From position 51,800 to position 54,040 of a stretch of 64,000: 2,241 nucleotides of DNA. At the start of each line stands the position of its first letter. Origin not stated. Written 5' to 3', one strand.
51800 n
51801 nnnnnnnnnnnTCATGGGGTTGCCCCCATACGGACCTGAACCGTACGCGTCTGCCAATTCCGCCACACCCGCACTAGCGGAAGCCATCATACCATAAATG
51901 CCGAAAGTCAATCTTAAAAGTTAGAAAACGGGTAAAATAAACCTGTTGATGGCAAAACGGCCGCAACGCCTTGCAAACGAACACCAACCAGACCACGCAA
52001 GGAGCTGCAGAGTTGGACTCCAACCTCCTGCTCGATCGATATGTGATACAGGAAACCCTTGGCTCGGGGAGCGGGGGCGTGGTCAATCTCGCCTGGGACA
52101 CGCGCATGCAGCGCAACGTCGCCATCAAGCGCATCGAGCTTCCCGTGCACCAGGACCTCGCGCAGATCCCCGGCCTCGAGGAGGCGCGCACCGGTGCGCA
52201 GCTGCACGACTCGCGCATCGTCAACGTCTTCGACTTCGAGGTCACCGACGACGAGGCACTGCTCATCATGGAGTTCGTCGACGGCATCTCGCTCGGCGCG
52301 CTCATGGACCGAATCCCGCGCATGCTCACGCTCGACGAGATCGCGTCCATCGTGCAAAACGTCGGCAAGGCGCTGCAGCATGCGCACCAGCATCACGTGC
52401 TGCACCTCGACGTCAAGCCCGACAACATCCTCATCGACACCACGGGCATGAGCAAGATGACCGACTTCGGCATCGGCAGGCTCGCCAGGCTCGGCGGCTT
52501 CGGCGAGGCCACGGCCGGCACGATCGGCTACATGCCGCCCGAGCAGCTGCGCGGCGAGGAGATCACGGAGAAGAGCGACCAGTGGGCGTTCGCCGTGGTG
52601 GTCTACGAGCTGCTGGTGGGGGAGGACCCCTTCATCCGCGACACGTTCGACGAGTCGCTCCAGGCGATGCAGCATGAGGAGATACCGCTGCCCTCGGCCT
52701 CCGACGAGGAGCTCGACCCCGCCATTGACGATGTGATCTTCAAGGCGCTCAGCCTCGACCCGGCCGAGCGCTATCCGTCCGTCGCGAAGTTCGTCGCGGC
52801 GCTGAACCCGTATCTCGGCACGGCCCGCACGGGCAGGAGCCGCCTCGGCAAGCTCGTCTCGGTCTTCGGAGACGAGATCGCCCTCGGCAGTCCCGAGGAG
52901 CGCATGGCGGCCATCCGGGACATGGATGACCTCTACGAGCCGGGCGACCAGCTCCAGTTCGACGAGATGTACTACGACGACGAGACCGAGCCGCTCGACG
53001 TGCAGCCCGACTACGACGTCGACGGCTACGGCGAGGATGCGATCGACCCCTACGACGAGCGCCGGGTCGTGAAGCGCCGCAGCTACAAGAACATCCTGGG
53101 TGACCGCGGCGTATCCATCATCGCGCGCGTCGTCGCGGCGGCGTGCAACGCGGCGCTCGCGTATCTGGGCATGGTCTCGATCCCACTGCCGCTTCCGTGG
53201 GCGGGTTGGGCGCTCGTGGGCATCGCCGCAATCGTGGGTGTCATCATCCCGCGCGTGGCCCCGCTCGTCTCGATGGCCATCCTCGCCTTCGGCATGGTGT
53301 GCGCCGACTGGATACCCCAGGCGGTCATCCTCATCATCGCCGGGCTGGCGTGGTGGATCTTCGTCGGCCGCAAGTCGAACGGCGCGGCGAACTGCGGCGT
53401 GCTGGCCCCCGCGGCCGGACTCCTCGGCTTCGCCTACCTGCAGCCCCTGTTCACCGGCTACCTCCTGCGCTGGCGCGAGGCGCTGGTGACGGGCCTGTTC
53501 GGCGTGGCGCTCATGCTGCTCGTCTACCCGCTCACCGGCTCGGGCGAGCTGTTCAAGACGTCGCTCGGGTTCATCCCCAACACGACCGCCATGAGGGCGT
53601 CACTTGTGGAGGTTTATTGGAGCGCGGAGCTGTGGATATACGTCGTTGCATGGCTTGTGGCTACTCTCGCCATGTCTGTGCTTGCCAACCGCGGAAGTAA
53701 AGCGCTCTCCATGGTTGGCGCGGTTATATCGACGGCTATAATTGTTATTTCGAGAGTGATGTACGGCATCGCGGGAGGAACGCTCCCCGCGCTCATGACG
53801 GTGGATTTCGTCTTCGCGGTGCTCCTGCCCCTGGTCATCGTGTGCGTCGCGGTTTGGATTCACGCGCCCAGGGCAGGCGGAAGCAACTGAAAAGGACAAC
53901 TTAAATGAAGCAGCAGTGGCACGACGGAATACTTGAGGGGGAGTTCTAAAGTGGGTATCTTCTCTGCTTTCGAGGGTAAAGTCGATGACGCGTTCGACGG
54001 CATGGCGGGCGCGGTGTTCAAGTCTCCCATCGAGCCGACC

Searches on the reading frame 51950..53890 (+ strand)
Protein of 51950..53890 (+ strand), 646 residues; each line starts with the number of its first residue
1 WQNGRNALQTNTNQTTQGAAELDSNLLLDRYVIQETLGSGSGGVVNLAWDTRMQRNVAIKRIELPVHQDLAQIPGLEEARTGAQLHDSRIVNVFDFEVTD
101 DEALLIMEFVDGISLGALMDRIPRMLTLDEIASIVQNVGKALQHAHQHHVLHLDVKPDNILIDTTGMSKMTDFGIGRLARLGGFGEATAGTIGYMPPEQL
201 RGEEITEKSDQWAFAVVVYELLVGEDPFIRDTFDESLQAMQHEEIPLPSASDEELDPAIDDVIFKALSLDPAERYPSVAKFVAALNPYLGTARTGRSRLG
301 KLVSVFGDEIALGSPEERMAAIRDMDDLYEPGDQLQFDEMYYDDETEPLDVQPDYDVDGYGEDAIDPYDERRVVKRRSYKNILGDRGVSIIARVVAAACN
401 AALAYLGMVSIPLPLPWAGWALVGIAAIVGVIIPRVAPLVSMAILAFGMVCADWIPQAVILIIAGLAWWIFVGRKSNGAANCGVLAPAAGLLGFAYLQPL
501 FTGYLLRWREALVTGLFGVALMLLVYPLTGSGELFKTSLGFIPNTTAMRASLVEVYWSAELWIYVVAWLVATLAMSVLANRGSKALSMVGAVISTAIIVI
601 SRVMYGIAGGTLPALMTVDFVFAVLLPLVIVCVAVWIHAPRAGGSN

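Call 33: search_protein_families(library=pfam, proteins=[window:51950-53890:+])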
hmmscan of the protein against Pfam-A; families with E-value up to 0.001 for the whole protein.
window:51950-53890:+ (646 aa): 3 families
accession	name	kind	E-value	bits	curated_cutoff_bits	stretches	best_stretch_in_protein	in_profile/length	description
PF00069.31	Pkinase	-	5.9e-46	157.4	31.7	1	31-275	1-252/263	Protein kinase domain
PF07714.23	PK_Tyr_Ser-Thr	-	1.1e-29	104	23.1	1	33-274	3-248/258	Protein tyrosine and serine/threonine kinase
PF03109.22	ABC1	-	2.5e-05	24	22.9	1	102-175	142-213/244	ABC1 atypical kinase-like domain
